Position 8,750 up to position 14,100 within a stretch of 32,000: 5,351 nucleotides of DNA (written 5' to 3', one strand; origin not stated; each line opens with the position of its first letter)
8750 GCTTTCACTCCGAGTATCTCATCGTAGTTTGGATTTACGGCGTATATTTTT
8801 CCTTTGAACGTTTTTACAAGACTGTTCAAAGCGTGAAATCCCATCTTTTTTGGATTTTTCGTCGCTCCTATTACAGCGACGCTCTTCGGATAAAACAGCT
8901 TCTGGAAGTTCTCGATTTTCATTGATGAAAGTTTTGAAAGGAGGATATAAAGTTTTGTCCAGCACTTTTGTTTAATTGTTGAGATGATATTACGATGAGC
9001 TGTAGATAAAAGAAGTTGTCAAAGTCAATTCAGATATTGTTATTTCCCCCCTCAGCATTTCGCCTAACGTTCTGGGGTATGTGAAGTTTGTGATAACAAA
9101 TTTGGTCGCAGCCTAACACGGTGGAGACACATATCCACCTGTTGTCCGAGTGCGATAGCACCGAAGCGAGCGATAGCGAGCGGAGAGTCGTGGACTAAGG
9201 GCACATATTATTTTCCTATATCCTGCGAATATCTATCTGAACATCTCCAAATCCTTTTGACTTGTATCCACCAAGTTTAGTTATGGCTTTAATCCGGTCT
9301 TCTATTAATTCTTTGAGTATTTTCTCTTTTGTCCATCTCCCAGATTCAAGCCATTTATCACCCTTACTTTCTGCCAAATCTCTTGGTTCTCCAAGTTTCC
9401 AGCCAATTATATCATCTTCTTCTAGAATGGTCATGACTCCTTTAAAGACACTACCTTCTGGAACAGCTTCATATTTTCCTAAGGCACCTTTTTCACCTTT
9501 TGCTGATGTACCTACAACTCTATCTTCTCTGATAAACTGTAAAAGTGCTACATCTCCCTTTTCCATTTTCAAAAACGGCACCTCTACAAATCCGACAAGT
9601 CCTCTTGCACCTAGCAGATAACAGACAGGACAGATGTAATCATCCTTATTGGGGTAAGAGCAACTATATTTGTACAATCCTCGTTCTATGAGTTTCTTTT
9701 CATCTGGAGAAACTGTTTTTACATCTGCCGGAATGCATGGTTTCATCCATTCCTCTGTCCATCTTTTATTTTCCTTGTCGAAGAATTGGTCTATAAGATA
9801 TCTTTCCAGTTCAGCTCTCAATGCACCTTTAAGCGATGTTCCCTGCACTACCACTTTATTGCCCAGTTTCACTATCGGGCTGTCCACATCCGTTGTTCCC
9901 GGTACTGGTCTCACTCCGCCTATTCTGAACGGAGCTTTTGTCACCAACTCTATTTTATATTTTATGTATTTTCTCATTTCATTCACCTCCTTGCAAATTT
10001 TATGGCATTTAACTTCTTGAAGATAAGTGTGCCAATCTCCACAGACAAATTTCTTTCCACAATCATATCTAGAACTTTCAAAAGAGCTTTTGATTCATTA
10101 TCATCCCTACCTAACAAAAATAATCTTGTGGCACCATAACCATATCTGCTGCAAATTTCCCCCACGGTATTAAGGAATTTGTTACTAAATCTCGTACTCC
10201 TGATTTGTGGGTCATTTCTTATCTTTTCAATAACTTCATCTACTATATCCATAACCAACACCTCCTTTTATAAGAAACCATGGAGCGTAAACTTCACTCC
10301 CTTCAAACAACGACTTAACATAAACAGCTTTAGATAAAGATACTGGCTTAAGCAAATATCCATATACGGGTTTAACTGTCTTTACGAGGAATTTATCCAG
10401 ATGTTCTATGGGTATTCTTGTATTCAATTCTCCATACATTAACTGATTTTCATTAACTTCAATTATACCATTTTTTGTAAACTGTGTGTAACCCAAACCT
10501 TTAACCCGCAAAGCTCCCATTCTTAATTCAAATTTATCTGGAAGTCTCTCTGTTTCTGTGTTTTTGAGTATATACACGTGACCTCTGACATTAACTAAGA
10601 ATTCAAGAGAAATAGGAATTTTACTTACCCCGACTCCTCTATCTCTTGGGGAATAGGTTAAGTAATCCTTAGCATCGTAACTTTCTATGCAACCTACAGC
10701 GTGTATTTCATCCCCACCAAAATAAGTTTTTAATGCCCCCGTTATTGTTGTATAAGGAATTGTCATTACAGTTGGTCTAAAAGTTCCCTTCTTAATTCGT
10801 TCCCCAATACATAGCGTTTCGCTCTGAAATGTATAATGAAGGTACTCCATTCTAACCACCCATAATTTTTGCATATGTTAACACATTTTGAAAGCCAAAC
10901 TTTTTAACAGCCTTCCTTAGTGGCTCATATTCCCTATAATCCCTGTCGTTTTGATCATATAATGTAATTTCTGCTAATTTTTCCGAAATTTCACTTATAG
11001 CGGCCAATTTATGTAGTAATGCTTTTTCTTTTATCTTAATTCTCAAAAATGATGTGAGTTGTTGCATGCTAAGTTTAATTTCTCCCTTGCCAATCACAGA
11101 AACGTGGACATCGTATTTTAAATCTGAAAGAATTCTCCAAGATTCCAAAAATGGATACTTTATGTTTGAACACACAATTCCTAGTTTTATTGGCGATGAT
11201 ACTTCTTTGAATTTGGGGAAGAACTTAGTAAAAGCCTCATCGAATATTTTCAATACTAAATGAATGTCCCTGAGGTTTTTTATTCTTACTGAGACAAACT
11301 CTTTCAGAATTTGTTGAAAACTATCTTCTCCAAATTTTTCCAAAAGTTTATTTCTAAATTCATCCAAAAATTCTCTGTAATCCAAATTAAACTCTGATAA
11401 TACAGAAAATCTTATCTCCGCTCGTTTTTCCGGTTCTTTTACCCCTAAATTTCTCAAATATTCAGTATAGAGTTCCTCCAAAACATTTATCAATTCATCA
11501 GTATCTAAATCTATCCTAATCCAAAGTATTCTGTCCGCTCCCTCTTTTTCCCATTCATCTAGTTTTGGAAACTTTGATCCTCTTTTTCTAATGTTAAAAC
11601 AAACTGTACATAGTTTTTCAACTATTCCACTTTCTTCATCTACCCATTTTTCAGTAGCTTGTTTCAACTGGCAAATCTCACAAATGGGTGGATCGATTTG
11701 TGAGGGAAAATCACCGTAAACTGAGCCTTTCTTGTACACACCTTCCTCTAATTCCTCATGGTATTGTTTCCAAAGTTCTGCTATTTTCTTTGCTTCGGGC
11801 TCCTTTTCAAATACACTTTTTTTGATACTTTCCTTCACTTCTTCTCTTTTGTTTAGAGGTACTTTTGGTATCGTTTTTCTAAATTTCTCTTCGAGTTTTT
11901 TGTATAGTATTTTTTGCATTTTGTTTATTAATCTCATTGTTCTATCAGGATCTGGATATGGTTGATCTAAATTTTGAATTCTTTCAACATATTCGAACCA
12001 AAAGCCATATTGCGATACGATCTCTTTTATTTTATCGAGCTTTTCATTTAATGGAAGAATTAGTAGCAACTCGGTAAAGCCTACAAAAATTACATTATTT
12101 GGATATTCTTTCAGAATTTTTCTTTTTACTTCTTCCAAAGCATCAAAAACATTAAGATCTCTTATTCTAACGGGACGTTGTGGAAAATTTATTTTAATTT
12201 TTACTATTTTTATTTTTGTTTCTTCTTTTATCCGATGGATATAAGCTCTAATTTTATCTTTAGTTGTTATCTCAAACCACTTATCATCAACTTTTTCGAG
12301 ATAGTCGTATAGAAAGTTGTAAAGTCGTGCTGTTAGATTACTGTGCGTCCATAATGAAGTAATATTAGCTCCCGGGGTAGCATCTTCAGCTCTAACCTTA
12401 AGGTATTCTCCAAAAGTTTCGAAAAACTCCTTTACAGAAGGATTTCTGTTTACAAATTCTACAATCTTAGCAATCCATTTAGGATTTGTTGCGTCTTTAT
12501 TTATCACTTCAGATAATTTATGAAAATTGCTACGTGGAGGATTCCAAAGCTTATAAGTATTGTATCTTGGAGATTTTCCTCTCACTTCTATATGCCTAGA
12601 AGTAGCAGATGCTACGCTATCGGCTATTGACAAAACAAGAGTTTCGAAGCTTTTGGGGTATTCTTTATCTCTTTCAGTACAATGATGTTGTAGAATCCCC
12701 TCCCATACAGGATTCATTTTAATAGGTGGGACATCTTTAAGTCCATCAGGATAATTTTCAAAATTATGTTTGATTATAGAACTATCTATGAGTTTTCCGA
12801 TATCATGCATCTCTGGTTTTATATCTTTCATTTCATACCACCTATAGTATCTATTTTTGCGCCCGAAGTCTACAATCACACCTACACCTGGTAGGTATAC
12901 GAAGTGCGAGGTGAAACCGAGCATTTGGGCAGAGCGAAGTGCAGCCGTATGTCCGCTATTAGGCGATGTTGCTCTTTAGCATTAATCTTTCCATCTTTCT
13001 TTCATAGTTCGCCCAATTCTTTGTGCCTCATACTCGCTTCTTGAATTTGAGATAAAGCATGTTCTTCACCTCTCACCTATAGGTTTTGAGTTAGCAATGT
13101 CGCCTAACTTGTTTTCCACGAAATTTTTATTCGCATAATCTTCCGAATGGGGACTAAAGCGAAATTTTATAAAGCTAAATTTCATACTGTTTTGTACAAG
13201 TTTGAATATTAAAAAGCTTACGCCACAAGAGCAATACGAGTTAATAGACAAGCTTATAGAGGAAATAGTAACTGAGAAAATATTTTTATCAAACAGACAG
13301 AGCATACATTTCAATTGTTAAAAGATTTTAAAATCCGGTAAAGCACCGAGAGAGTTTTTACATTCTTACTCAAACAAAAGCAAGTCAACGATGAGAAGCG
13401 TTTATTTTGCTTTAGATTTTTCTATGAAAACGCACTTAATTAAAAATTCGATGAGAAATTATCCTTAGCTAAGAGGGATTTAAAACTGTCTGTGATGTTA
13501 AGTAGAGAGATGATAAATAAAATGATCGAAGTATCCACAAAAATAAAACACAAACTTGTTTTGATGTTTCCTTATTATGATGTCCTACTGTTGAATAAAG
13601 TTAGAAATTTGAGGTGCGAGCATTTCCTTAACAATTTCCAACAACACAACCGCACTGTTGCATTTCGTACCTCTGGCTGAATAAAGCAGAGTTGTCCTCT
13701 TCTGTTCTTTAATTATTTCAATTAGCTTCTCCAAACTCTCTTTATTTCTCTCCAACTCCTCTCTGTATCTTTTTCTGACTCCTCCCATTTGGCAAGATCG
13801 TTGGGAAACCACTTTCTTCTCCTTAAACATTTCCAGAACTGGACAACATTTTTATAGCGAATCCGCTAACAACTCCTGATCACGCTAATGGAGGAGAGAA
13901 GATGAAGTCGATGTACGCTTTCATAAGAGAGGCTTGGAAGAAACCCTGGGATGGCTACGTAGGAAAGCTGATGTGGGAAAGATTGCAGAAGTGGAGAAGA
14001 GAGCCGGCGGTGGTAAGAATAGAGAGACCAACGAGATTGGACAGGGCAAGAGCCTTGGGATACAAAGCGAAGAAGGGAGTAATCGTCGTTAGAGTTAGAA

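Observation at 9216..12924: Orphan minimal type III (Csm-like / III-F-like) effector operon: cas10-cas5-cas11-cas7 with no array, cas6, cas1/2 or ancillary genes nearby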

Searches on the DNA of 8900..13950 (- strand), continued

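Call 73: search_with_rna_model(model_id=R1, sources=[L047, L048, L049, L050, L051, L052, L053, L054, L055, L056, L057, L058, L059, L060, L061, L062, L063, L064, L065, L066, L067, L068, L069, L070, L071, L072, L073, L074, L075, L076, L077, L078, L079, L080, L081, L082, L083, L084, L085, L086, L087, L088, L089, L090, L091, L092, L093, L094, L095, L096, L097, L098, L099, L100, L101, L102, L103, L104, L105, L106, L107, L108, L109, L110, L111, L112, L113, L114, L115, L116, L117, L118, L119, L120, L121, L122, L123, L124, L125, L126], max_evalue=0.001, make_alignment=true)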
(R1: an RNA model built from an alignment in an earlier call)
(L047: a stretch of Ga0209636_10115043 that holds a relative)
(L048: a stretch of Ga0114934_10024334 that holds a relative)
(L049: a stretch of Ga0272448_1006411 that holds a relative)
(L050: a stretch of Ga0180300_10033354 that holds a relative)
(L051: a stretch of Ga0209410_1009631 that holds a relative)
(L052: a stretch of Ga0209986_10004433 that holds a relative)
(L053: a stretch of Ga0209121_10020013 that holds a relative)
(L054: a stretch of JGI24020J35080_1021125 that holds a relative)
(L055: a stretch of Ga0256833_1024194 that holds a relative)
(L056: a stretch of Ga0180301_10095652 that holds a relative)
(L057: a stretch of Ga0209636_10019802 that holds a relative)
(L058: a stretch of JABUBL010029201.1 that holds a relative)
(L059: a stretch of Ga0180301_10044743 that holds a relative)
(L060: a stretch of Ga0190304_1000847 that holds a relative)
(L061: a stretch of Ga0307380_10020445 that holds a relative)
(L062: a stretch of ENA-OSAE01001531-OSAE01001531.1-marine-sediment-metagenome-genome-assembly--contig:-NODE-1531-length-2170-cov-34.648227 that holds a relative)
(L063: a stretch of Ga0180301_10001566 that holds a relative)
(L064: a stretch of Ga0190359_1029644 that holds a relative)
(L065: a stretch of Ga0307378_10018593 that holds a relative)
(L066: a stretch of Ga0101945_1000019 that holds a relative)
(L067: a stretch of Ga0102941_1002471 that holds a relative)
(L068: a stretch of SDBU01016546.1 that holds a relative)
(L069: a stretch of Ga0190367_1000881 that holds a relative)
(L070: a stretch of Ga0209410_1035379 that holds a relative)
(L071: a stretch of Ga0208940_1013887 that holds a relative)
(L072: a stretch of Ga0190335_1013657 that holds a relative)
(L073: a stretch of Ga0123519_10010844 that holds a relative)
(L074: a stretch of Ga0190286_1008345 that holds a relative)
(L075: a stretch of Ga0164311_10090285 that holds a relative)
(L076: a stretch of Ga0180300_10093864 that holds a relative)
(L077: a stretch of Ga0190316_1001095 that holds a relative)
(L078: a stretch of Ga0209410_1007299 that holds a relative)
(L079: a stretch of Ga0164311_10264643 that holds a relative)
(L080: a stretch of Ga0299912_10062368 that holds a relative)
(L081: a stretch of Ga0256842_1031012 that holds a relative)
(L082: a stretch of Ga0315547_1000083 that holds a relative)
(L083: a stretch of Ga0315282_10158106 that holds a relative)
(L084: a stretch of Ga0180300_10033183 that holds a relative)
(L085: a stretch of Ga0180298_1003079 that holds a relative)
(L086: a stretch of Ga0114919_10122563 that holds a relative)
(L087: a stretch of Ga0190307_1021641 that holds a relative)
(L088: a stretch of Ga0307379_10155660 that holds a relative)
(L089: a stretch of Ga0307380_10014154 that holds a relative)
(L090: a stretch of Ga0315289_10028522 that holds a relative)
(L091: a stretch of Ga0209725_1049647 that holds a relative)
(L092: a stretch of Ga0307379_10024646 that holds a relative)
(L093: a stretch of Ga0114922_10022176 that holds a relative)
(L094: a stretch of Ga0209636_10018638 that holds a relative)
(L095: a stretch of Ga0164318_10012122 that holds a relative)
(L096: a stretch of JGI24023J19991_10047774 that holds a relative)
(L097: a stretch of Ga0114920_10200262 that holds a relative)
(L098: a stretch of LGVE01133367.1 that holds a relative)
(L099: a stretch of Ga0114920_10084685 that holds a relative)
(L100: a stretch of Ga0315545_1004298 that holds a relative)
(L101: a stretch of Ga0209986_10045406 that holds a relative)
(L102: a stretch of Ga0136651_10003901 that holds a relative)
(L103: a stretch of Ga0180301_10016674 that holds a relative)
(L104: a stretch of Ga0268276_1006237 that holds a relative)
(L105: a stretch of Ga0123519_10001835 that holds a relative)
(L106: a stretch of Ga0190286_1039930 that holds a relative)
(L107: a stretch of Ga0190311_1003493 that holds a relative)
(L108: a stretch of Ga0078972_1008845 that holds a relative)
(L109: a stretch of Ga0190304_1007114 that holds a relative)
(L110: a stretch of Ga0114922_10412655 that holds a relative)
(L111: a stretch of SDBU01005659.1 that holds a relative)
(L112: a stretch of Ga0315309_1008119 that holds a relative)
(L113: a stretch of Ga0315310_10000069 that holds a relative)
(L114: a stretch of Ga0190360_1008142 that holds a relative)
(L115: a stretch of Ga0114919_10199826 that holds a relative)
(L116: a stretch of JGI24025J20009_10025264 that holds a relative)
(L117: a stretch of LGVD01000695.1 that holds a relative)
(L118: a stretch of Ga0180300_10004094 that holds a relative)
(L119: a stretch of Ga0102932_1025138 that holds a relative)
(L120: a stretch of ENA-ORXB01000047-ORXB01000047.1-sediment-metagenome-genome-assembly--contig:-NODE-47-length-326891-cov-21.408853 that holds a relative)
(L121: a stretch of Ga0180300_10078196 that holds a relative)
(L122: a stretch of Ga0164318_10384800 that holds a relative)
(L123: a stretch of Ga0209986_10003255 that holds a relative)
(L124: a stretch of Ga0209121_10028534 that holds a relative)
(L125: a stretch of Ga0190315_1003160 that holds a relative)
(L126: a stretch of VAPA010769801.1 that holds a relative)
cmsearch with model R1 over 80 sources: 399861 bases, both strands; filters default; matches with E-value up to 0.001: 140.
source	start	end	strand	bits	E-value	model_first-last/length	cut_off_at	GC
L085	2565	2660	-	86.6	3.8e-24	1-96/96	no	0.54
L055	1772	1867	-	84.2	2.3e-23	1-96/96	no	0.5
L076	871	969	+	79.3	8e-22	1-96/96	no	0.52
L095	5799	5894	-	78.8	1.2e-21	1-96/96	no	0.53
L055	154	249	-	78.4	1.6e-21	1-96/96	no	0.52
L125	463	564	-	78.2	1.9e-21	1-96/96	no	0.53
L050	1956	2054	+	76.9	5e-21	1-96/96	no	0.52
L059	2846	2947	+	76.2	8.2e-21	1-96/96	no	0.52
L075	1667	1762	+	76.2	8.3e-21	1-96/96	no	0.47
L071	4261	4358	-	75.8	1.1e-20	1-96/96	no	0.48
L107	2087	2183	-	75.6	1.3e-20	1-96/96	no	0.51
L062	936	1031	-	74.3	3.4e-20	1-96/96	no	0.47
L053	2186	2285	-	73.8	4.9e-20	1-96/96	no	0.48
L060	3338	3436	-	73.7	5.3e-20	1-96/96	no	0.51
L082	4703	4798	+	73.4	6.8e-20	1-96/96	no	0.49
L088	1805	1902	-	72.8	1e-19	1-96/96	no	0.5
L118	2519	2617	-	71.2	3.3e-19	1-96/96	no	0.52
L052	7023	7119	-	70.6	5.1e-19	1-96/96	no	0.51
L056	661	757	-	70.2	6.8e-19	1-96/96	no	0.51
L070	924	1019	+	69.3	1.3e-18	1-96/96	no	0.48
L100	10888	10986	-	68.9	1.9e-18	1-96/96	no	0.49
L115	29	129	+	68.6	2.3e-18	1-96/96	no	0.38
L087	996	1097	-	68.5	2.5e-18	1-96/96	no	0.54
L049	12525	12620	+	68.2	3e-18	1-96/96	no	0.5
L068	1892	1990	+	67.8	4e-18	1-96/96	no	0.55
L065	1069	1156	-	67.8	4.1e-18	1-96/96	no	0.45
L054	250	348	-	67.5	5.2e-18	1-96/96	no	0.47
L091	33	135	+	67.2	6.5e-18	1-96/96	no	0.56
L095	1719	1811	-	66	1.5e-17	1-96/96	no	0.54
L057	4269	4364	+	66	1.6e-17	1-96/96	no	0.48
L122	16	118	+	66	1.6e-17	1-96/96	no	0.59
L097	1091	1186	-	64.8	3.7e-17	1-96/96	no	0.49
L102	4009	4108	+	64.8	3.8e-17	1-96/96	no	0.52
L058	81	186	+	64.6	4.3e-17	1-96/96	no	0.55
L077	8453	8546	+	64.4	4.9e-17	1-96/96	no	0.57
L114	2820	2913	-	64.4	4.9e-17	1-96/96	no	0.57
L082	7633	7735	+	64.3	5.5e-17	1-96/96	no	0.49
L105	2115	2219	+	64.3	5.5e-17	1-96/96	no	0.47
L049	9795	9895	+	64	6.7e-17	1-96/96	no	0.5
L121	1067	1164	+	63.5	9.8e-17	1-96/96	no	0.52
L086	163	258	-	63.4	1.1e-16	1-96/96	no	0.5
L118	1130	1222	-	62.6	1.9e-16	1-96/96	no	0.45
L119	428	531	-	62.5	2e-16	1-96/96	no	0.53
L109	1196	1286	-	62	3e-16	1-96/96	no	0.49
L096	1636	1730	+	61.8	3.6e-16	1-96/96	no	0.45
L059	1305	1388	+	61.5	4.2e-16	1-96/96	no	0.56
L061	2871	2957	+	61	6e-16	1-96/96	no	0.47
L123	10615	10715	+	60.9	6.9e-16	1-96/96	no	0.5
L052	4654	4759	-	60.7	7.6e-16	1-96/96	no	0.44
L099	208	312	-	60.2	1.1e-15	1-96/96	no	0.54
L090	5878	5979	+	59.5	1.9e-15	1-96/96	no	0.51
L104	6482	6577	-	59.3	2.2e-15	1-96/96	no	0.46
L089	8083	8184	-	59.2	2.4e-15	1-96/96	no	0.43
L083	1256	1355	+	58.4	4.3e-15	1-96/96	no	0.51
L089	9673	9765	-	57.8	6.6e-15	1-96/96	no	0.46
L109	1953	2057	-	56.4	1.9e-14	1-96/96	no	0.52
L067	3420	3521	+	56.3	2e-14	1-96/96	no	0.54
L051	218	321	-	56.2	2.2e-14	1-96/96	no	0.58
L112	2892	2999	-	55.8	3e-14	1-96/96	no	0.54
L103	4944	5041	+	55.7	3.1e-14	1-96/96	no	0.5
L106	518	606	+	55.6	3.3e-14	1-96/96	no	0.53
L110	598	700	+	55.5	3.5e-14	1-96/96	no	0.54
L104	7417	7512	-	55.4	3.8e-14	1-96/96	no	0.57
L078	4211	4305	+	55.3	4.2e-14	1-96/96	no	0.54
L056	103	198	-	54.9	5.6e-14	1-96/96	no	0.54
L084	1971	2058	+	54.7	6.6e-14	1-96/96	no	0.48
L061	1991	2097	+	54.4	8.1e-14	1-96/96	no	0.6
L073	4167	4269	+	54.1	9.9e-14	1-96/96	no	0.5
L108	36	138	-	54.1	9.9e-14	1-96/96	no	0.5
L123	7414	7503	+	53.8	1.3e-13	1-96/96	no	0.6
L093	5043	5145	+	53.8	1.3e-13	1-96/96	no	0.52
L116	135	226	-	53.6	1.5e-13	1-96/96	no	0.39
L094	90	197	-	53.5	1.5e-13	1-96/96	no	0.49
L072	927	1025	-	53.2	2e-13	1-96/96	no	0.46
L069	6001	6096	+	53.1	2.2e-13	1-96/96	no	0.49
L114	963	1067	-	52.9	2.5e-13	1-96/96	no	0.57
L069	12537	12631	+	52.9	2.5e-13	1-96/96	no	0.54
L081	583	681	+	52.7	2.9e-13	1-96/96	no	0.46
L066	3131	3224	+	52.3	3.8e-13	1-96/96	no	0.48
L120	915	1008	-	52.3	3.8e-13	1-96/96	no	0.48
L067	4231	4331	+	52.2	4.3e-13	1-96/96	no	0.49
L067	8313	8411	+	52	4.9e-13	1-96/96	no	0.51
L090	4502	4591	+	51.7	5.8e-13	1-96/96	no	0.41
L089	3510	3607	-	50.6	1.3e-12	1-96/96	no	0.45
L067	97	197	+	50.5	1.5e-12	1-96/96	no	0.57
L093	4477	4571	+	49.3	3.6e-12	1-96/96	no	0.4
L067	7678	7778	+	48.7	5.3e-12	1-96/96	no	0.59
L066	5383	5472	+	48.6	6.1e-12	1-96/96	no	0.49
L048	2414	2512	+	48.5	6.3e-12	1-96/96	no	0.48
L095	8181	8276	-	48.3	7.5e-12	1-96/96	no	0.55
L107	3289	3378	-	48.1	8.3e-12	1-96/96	no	0.48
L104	5522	5608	-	47.9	9.8e-12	1-96/96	no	0.52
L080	656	749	+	47.5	1.4e-11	1-96/96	no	0.5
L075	224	313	+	47.1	1.8e-11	1-96/96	no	0.49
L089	1234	1320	-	46.9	2.1e-11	1-96/96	no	0.46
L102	38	131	+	46.4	3.1e-11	1-96/96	no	0.5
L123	11073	11164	+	46.2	3.5e-11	1-96/96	no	0.51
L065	5860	5952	-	45.5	5.7e-11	1-96/96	no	0.52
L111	8522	8625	+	45.5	5.9e-11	1-96/96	no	0.46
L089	212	300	-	45.4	6.2e-11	1-96/96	no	0.35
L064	886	978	-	45.1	7.8e-11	1-96/96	no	0.49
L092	6176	6268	-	44.3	1.4e-10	1-96/96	no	0.52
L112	2195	2353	-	43.7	2.2e-10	1-96/96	no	0.58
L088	684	780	-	42.9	3.9e-10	1-96/96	no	0.42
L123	6184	6318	+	42.7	4.8e-10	1-96/96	no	0.43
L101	649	740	+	41.8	8.7e-10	1-96/96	no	0.49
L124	1821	1917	-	41.4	1.2e-09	1-96/96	no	0.49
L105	1360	1458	+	41.1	1.5e-09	1-96/96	no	0.49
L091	1074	1163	+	40.5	2.4e-09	1-96/96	no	0.53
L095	1278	1373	-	40.4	2.5e-09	1-96/96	no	0.6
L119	1383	1481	-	40.2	2.8e-09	1-96/96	no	0.39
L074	83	175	+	39.7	4.3e-09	1-96/96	no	0.56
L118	3701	3797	-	39.2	6.1e-09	1-96/96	no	0.53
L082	3738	3828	+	39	7.4e-09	1-96/96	no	0.47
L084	826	927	+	38.5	1e-08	1-96/96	no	0.54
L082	6628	6731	+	37.8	1.7e-08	1-96/96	no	0.52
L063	3504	3604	+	37.2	2.7e-08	1-96/96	no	0.47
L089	7177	7284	-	36.9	3.4e-08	1-96/96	no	0.56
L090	1081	1177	+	36.7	3.9e-08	1-96/96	no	0.49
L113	817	918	-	36.6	4.4e-08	1-96/96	no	0.5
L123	9260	9352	+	36.5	4.7e-08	1-96/96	no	0.52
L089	4231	4337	-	36.3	5.2e-08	1-96/96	no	0.43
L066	9404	9483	+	34.9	1.5e-07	1-96/96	no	0.4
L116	2051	2147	-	34.4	2.2e-07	1-96/96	no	0.37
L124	2499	2610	-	33.7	3.5e-07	1-96/96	no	0.49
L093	1383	1479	+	32.3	9.9e-07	1-96/96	no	0.46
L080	1815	1896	+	31.8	1.5e-06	1-96/96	no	0.57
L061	3963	4054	+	31.5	1.9e-06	1-96/96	no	0.45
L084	150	243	+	31.4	2e-06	1-96/96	no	0.52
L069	8842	8920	+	30.8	3.1e-06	1-96/96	no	0.38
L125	3252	3350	-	30.7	3.3e-06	1-96/96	no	0.58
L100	10182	10279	-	30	5.4e-06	1-96/96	no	0.53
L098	1996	2093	-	29.6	7.3e-06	1-96/96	no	0.42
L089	5557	5659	-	29.6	7.5e-06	1-96/96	no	0.51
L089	4842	4956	-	28.1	2.3e-05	1-96/96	no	0.53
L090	3085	3179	+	28.1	2.3e-05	1-96/96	no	0.42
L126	576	672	-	27.2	4.4e-05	1-96/96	no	0.46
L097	211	299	-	25.4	0.00016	1-96/96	no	0.35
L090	3822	3918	+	24.9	0.00025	1-96/96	no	0.39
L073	2753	2822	+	24.1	0.00044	1-96/96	no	0.5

Alignment A7: 140 matches aligned to the model, 217 columns, each read 5' to 3' on its own strand. Consensus structure (alignment columns), stored with it:
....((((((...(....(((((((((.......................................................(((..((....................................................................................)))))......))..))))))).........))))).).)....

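Call 92: search_with_rna_model(model_id=R1, sources=[L167, L168, L169, L170, L045, L042], max_evalue=1, filters=off)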
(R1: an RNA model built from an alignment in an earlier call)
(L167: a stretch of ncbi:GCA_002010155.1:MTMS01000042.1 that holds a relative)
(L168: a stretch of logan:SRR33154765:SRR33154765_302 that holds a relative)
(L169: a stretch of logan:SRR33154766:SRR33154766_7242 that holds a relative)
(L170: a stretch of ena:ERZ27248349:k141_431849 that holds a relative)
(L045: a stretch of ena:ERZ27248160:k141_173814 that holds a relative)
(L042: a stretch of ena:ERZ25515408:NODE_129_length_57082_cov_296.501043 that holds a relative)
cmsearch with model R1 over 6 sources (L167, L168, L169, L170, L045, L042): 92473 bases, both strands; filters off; matches with E-value up to 1: 10.
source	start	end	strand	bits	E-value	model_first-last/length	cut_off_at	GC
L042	3940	4035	+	84.1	5.6e-24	1-96/96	no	0.51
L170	6889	6990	+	69.3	3.2e-19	1-96/96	no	0.51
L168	7771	7868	+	54.4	2e-14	1-96/96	no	0.56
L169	7771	7868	+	54.4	2e-14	1-96/96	no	0.56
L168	3959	4052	+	34.9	3.5e-08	1-96/96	no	0.53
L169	3959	4052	+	34.9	3.5e-08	1-96/96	no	0.53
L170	9360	9412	-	18.5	0.0062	20-74/96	no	0.38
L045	678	767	+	16.9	0.02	1-96/96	no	0.59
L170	6889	6983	-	16.5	0.028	1-96/96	no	0.52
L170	1711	1775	-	13.9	0.19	1-96/96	no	0.26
